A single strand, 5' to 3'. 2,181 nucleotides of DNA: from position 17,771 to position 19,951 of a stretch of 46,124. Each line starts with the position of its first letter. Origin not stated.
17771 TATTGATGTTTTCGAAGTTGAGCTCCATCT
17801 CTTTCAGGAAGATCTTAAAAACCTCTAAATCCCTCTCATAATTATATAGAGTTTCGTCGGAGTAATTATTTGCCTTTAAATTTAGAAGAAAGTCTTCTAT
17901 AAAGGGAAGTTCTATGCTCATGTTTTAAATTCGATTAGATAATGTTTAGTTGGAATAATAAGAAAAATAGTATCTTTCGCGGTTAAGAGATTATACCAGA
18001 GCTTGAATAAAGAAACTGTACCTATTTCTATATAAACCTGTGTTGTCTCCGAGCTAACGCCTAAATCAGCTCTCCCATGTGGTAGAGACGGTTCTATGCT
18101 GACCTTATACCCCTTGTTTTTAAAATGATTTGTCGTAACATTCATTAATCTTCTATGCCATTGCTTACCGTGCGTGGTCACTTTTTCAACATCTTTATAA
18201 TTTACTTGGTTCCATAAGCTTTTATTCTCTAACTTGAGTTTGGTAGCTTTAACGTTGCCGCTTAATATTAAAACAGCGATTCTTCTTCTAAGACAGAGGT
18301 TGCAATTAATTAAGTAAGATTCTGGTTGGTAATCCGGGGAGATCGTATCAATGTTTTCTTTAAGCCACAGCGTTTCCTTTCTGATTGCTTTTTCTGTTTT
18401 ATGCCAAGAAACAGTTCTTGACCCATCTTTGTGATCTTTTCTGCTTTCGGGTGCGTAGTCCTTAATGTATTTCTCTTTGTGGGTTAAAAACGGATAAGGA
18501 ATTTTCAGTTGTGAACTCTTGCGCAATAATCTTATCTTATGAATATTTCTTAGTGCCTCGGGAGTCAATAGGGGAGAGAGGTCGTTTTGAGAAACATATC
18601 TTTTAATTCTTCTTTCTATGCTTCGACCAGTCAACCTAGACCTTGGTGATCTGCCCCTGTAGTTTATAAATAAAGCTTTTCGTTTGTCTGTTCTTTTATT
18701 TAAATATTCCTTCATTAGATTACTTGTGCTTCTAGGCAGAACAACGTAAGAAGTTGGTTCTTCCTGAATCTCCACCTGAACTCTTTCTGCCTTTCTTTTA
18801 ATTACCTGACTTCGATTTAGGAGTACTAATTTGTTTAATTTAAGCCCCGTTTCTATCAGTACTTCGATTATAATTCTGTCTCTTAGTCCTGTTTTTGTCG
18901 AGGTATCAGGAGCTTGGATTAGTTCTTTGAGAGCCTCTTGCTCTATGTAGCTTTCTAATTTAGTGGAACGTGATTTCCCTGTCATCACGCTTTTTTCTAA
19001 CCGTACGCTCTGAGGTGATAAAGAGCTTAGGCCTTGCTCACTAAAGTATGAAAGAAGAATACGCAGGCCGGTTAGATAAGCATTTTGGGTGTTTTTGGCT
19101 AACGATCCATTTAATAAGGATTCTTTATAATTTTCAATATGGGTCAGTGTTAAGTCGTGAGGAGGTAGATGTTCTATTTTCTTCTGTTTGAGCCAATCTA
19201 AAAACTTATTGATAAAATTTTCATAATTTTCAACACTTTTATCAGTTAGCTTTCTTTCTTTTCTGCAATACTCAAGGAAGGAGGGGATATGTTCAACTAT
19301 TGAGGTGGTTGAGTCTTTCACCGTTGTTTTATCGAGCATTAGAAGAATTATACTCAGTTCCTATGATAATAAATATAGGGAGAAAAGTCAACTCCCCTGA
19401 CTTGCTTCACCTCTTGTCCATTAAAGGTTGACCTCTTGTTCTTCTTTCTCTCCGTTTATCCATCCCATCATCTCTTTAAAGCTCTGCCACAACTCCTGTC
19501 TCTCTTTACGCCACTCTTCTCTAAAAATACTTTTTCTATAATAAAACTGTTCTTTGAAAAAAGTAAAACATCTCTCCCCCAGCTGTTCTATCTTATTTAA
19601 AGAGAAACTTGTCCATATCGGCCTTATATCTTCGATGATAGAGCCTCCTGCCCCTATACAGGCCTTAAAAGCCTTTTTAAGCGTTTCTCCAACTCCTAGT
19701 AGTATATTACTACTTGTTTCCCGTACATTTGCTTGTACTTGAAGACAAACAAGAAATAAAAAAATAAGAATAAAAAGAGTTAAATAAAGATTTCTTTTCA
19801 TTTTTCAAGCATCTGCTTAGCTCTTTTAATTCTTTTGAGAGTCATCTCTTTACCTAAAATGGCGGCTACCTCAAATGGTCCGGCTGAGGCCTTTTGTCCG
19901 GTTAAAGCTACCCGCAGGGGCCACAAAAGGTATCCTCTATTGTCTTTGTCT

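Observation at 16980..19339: AT-rich two-gene module: intact tyrosine recombinase coupled to a catalytically degraded recombinase-like paralogue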

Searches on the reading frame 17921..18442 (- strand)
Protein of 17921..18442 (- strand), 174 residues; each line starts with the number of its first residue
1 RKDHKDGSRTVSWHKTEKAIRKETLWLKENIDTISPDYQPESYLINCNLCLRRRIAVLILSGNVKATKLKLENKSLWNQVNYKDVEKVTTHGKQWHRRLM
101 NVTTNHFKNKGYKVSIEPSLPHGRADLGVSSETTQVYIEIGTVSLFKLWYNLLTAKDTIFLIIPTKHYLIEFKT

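Call 35: predict_structure(alignment_id=A2)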
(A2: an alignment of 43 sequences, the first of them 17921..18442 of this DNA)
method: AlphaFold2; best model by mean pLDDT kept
length: 174 residues; sequences in the alignment: 43
mean_pLDDT: 87.3   pTM: 0.81
mean pLDDT of the five models: 87.3, 86.4, 85.2, 83.8, 83.4
residues with pLDDT >= 90: 118; 70-90: 28; 50-70: 23; < 50: 5
segments of 3 or more residues with pLDDT < 50: 1-5
pLDDT, mean of each block of 10 residues (from residue 1): 51 91 97 83 77 97 96 71 65 89 94 96 95 95 94 96 92 97
secondary structure, 60 per line:
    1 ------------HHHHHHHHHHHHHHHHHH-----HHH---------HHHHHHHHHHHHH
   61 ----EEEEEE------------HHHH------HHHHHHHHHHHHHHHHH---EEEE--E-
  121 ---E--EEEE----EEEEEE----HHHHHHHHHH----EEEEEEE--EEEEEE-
elements in order: H13-30 H48-60 E65-70 H83-86 H93-109 E113-116 E127-130 E135-140 H145-154 E159-165 E168-173

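Call 39: fold_search(model_id=the predicted structure, library=pdb)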
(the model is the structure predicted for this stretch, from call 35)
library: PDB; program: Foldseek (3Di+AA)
matches with E <= 10: 399; with E <= 0.001: 0
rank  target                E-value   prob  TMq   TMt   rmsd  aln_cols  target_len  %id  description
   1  1ob8_A                8.0e-03  0.97  0.25  0.34   5.0        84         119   17  Holliday Junction Resolving Enzyme (released 2004-10-15)
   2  6p4w_D                9.1e-03  0.75  0.33  0.17  19.1       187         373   19  XPB helicase in a complex with truncated Bax1 from Sulfurisphaera tokodaii at 2.96 Angstrom resolution (released 2020-06-03)
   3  1ob8_B                1.1e-02  0.95  0.25  0.32   5.5        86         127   16  Holliday Junction Resolving Enzyme (released 2004-10-15)
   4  6p4w_B                1.3e-02  0.69  0.33  0.17  19.1       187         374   19  XPB helicase in a complex with truncated Bax1 from Sulfurisphaera tokodaii at 2.96 Angstrom resolution (released 2020-06-03)
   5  6p4o_D                1.7e-02  0.97  0.26  0.11   4.3        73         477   26  Complex of XPB helicase with Bax1 endonuclease from Sulfurisphaera tokodaii at 3.15 Angstroms resolution (released 2020-06-03)
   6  8gh6_A                2.2e-02  0.99  0.26  0.06   8.6        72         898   17  Bombyx mori R2 retrotransposon initiating target-primed reverse transcription (released 2023-04-05)
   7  6p4o_F                2.7e-02  0.60  0.32  0.13  18.8       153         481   18  Complex of XPB helicase with Bax1 endonuclease from Sulfurisphaera tokodaii at 3.15 Angstroms resolution (released 2020-06-03)
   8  4tkd_B                2.8e-02  0.97  0.29  0.41   6.7        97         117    9  Sulfolobus solfataricus HJC mutants (released 2015-08-12)
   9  1ob9                  3.0e-02  0.94  0.27  0.36   4.3        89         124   17  Holliday Junction Resolving Enzyme (released 2004-10-15)
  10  8iby_C                3.0e-02  0.90  0.26  0.07   9.5       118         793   10  Structure of R2 with 5'ORF (released 2023-09-20)
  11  6p4f_B                3.0e-02  0.47  0.30  0.16  19.7       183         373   18  Crystal structure of the XPB-Bax1-forked DNA ternary complex (released 2020-06-17)
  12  8ibz_C                3.7e-02  0.98  0.26  0.06   8.5        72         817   15  Structure of R2 with 5'ORF and 3'UTR (released 2023-09-20)
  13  4tkk_A                3.9e-02  0.99  0.27  0.36   4.7        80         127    9  Sulfolobus solfataricus HJC mutants (released 2015-08-12)
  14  6p4o_B                4.2e-02  0.38  0.28  0.12  17.1       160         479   17  Complex of XPB helicase with Bax1 endonuclease from Sulfurisphaera tokodaii at 3.15 Angstroms resolution (released 2020-06-03)
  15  3fov                  5.0e-02  0.97  0.30  0.47   4.8        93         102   10  Crystal structure of protein RPA0323 of unknown function from Rhodopseudomonas palustris (released 2009-01-13)
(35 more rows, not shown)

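Call 40: search_protein_families(library=pfam, alignment_id=A3, max_evalue=1)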
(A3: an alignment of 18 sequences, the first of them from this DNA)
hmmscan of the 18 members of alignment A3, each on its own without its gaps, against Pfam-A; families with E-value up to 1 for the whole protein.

A. member 1, seq(168 aa): 2 families
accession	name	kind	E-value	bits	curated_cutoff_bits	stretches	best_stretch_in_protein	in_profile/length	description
PF08011.17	PDDEXK_9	-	0.0013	19.1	25.5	1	98-131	11-48/105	PD-(D/E)XK nuclease superfamily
PF18385.6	Tiam_CC_Ex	-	0.12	13.2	25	1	77-135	24-84/98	T-lymphoma invasion and metastasis CC-Ex domain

B. families by the number of members that match (of 18 scanned): 13 families
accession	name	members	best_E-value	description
PF08011.17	PDDEXK_9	8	0.00066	PD-(D/E)XK nuclease superfamily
PF16166.10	TIC20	2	0.027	Chloroplast import apparatus Tic20-like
PF13158.11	DUF3993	2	0.028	Protein of unknown function (DUF3993)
PF13143.11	DUF3986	1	0.043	Protein of unknown function (DUF3986)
PF03604.18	Zn_ribbon_RPAB4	1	0.043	DNA directed RNA polymerase, 7 kDa subunit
PF24007.1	DUF7321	1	0.051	Domain of unknown function (DUF7321)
PF11163.13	DUF2947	1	0.059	Protein of unknown function (DUF2947)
PF13854.13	Kelch_HCF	1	0.073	Host cell factor, Kelch-repeats domain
PF22983.1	RM8_Med14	1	0.1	Mediator of RNA polymerase II transcription subunit 14, RM8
PF18385.6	Tiam_CC_Ex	1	0.12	T-lymphoma invasion and metastasis CC-Ex domain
PF12939.12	DUF3837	1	0.12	Domain of unknown function (DUF3837)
PF14599.11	zinc_ribbon_6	1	0.13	Zinc-ribbon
PF03749.19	SfsA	1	0.17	Sugar fermentation stimulation protein RE domain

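Call 41: search_solved_structures(query=A3, max_evalue=10, show_alignments=2)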
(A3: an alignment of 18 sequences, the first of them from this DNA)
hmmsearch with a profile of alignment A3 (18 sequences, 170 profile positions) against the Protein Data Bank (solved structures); distinct sequences matched with E-value up to 10: 7.
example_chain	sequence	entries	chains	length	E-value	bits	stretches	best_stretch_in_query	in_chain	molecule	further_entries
9smn_E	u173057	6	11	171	0.066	16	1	63-129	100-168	BRCA1-A complex subunit RAP80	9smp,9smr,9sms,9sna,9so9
9bba_A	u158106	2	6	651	0.28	13.9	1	74-137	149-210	S1_8C sulfatase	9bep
3fx7_A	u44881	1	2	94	0.29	13.9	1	6-37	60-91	Putative uncharacterized protein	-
3ulp_A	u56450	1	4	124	0.39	13.5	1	51-112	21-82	Single-strand binding protein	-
9sqy_I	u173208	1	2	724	0.53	13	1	64-129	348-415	BRCA1-A complex subunit RAP80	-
7kdt_A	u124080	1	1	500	1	12.1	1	3-116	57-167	Mitochondrial import receptor subunit TOM70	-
9pkq_A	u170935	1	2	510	1.1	12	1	3-116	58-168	Mitochondrial import receptor subunit TOM70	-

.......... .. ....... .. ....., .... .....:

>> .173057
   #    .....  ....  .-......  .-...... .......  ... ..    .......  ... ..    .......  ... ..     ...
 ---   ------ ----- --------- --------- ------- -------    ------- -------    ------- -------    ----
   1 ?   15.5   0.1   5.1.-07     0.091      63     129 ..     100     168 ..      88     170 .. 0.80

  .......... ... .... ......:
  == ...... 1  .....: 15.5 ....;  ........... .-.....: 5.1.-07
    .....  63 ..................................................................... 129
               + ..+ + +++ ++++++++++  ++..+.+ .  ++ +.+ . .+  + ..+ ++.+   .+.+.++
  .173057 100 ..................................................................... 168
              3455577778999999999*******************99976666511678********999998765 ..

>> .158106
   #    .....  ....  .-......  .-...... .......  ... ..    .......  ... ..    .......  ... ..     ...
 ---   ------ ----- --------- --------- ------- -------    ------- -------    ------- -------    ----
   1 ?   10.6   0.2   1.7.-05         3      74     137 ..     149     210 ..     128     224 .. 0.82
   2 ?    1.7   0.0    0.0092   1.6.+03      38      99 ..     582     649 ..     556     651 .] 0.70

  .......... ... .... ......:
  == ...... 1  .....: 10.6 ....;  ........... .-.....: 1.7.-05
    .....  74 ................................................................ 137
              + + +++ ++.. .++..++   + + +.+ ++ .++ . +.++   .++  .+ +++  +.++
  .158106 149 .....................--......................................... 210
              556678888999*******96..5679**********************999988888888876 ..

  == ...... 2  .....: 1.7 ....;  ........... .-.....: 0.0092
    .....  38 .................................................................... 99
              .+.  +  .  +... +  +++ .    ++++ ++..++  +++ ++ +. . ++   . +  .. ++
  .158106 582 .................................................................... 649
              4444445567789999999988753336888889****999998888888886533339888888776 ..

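Call 42: find_related_loci(query=A3, collection=metagenome_contigs, flank=5000)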
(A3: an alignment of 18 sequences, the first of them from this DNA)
Query A3 (168 aa) in metagenome_contigs; peptide patterns used: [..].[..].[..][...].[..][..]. (x = any residue, [..] = any of these).
146 stretches matched a pattern; 125 encode a relative of the query (tblastn E <= 1e-3); the best 80 are kept; 80 distinct loci.
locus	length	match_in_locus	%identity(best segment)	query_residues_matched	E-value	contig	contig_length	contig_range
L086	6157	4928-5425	48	2-168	3e-49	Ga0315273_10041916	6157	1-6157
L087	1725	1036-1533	47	2-168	6e-50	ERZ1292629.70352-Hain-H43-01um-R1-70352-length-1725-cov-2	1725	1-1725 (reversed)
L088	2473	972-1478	46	1-166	9e-49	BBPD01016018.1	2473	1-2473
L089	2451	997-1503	46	1-166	9e-49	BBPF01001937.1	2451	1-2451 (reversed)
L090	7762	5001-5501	46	4-167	4e-48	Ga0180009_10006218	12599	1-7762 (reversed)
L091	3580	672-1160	43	2-166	3e-48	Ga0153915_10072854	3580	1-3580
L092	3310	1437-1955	46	1-168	6e-48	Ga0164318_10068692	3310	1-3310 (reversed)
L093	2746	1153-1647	47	7-168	8e-47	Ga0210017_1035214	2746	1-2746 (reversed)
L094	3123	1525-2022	47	6-168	2e-46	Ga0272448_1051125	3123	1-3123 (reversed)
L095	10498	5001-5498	47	5-167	3e-46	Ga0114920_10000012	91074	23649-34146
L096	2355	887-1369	46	7-168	9e-46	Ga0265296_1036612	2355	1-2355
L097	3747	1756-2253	45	6-168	4e-45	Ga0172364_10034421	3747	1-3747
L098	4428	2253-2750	45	6-168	4e-45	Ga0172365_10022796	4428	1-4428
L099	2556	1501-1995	43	7-168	2e-44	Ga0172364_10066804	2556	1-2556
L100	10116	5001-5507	40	1-166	7e-43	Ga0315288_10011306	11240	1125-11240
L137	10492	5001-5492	42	6-166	7e-35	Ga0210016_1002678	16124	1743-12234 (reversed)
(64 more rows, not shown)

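Call 64: find_related_loci(query=A3, collection=viral_contigs, flank=5000)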
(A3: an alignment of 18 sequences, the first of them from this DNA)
Query A3 (168 aa) in viral_contigs; peptide patterns used: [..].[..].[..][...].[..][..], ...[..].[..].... (x = any residue, [..] = any of these).
62 stretches matched a pattern, but none encodes a relative of the query by tblastn (E <= 1e-3).

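Call 71: search_protein_representatives(protein=window:17921-18421:-)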
Query: 167 residues. Proteins with E-value up to 0.001 (for the whole library): 116; up to 1e-10: 101; up to 1e-30: 32. The best 116 are listed.
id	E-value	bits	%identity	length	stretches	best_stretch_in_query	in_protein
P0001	1.5e-106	369.4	100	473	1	1-167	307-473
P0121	1.1e-45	171.4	47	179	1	3-167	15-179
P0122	2.3e-44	167.1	48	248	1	3-167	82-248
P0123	8.7e-44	165.2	43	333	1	2-167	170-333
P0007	2.0e-43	164.0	46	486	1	4-167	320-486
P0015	5.6e-43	162.6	48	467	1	2-167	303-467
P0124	9.6e-43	161.8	43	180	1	4-166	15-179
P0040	3.8e-41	156.6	47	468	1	4-166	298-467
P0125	4.0e-40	153.3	46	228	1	4-167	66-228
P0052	7.8e-39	149.1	44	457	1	2-166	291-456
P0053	1.0e-38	148.7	48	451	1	4-167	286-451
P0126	2.6e-38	147.4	44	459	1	4-167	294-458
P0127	5.7e-38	146.3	43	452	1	4-166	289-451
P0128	8.1e-38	145.8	46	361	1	3-166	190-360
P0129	3.3e-37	143.8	42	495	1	5-167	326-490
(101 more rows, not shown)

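Call 76: fold_search(model_id=the predicted structure, library=viral)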
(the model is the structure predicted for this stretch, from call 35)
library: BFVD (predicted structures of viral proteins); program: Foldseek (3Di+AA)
matches with E <= 10: 499; with E <= 0.001: 0
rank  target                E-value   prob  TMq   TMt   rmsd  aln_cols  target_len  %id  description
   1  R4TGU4                1.6e-03  1.00  0.35  0.44   8.1       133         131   14  PD-(D/E)XK nuclease [Halogranum tailed virus 1]
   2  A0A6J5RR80            2.2e-03  1.00  0.31  0.39   6.9        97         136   13  Uncharacterized protein [uncultured Caudovirales phage]
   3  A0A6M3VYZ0            2.9e-03  1.00  0.32  0.46   5.9       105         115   15  Putative Holliday junction resolvase [Saccharolobus solfataricus rod-shaped virus 1]
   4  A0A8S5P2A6            4.0e-03  0.99  0.31  0.11  10.2        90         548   11  Superfamily I DNA and RNA helicase [Myoviridae sp. ctakU3]
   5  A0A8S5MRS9            4.5e-03  0.99  0.35  0.40   4.9       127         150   12  Holliday junction resolvase [Myoviridae sp. ctOAa14]
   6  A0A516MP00            5.1e-03  0.69  0.26  0.27  15.9       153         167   11  (no name in the UniProt tables at hand)
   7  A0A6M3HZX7            8.5e-03  1.00  0.35  0.49   3.4        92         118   21  (no name in the UniProt tables at hand)
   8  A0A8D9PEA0            9.1e-03  0.69  0.21  0.20  13.2       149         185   11  Endonuclease Like Protein [Bacteriophage sp.]
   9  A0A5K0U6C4            1.2e-02  0.80  0.33  0.12  19.6       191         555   11  Uncharacterized protein [Yasminevirus sp. GU-2018]
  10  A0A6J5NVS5            1.2e-02  0.54  0.29  0.16  13.6       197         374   12  Uncharacterized protein [uncultured Caudovirales phage]
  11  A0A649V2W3            1.7e-02  0.89  0.25  0.25  16.2       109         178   10  DUF2726 domain-containing protein [Lactococcus phage P1048]
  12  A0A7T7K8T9            1.8e-02  0.97  0.27  0.35   4.3        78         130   15  (no name in the UniProt tables at hand)
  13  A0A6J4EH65            1.8e-02  0.54  0.22  0.20  13.7       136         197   16  (no name in the UniProt tables at hand)
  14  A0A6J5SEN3            2.1e-02  0.99  0.29  0.36   4.0        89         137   12  Uncharacterized protein [uncultured Caudovirales phage]
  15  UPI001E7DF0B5         2.2e-02  0.91  0.30  0.38  11.8       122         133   16  (no name look-up for this kind of identifier)
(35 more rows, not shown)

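Call 85: search_protein_families(library=phrogs, proteins=[window:17921-18442:-, L137:4965-5504:+], max_evalue=1)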
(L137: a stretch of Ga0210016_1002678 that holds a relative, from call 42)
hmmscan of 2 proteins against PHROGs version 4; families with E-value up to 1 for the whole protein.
window:17921-18442:- (174 aa): 0 families

L137:4965-5504:+ (180 aa): 0 families

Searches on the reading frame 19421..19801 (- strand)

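Call 4: search_protein_families(library=pfam, proteins=[window:19421-19801:-], max_evalue=1)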
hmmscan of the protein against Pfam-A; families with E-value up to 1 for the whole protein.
window:19421-19801:- (126 aa): 2 families
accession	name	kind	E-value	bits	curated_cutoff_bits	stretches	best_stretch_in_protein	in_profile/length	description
PF00879.23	Defensin_propep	-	0.12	13.1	23.6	1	8-26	3-21/51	Defensin propeptide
PF05814.16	Ac76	-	0.15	12.5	22.5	1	3-30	24-51/83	Orf76 (Ac76)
